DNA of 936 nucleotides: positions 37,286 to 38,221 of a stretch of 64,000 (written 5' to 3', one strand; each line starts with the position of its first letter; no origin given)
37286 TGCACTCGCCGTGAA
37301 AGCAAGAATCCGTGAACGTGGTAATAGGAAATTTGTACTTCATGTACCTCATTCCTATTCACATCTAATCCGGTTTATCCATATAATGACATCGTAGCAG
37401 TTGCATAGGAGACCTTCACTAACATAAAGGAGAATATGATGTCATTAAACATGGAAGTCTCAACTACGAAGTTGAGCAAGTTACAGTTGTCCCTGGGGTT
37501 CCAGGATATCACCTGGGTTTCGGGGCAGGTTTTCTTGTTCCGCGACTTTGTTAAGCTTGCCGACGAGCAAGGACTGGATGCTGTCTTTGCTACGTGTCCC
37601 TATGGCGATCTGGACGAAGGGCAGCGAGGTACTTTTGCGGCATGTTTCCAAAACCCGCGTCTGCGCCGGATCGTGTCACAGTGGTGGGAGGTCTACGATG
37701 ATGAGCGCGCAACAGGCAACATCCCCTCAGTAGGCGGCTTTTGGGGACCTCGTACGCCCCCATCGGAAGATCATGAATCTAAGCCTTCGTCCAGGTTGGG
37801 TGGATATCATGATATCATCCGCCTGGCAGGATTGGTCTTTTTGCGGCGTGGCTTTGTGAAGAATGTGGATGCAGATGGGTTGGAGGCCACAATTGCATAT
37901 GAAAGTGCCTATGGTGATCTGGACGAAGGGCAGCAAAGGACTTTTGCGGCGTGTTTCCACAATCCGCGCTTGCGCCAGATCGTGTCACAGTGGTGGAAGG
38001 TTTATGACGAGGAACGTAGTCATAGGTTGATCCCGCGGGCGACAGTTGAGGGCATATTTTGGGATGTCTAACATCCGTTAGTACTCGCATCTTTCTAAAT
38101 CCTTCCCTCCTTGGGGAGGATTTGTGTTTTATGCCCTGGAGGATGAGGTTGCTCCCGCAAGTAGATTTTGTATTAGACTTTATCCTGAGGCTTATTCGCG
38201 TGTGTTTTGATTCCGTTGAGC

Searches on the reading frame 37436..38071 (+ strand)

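Call 7: search_protein_families(library=pfam, proteins=[window:37436-38071:+], max_evalue=0.001)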
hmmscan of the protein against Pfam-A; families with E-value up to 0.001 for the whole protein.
window:37436-38071:+ (211 aa): 0 families

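Call 96: search_protein_families(library=pfam, proteins=[window:37436-38068:+], max_evalue=0.1)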
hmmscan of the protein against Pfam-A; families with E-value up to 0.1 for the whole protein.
window:37436-38068:+ (211 aa): 4 families
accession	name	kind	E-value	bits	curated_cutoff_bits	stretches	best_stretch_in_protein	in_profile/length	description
PF17765.7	MLTR_LBD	-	0.0039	17.7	26.3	0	141-190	19-71/168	MmyB-like transcription regulator ligand binding domain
PF18897.5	Gp3-like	-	0.005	17.2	23.6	0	155-198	41-85/191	Recombination directionality factor-like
PF17937.6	TetR_C_28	-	0.016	16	26.4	0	58-89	15-46/96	Tetracyclin repressor-like, C-terminal domain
PF07729.17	FCD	-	0.049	14.5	24.3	0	157-192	46-81/125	FCD domain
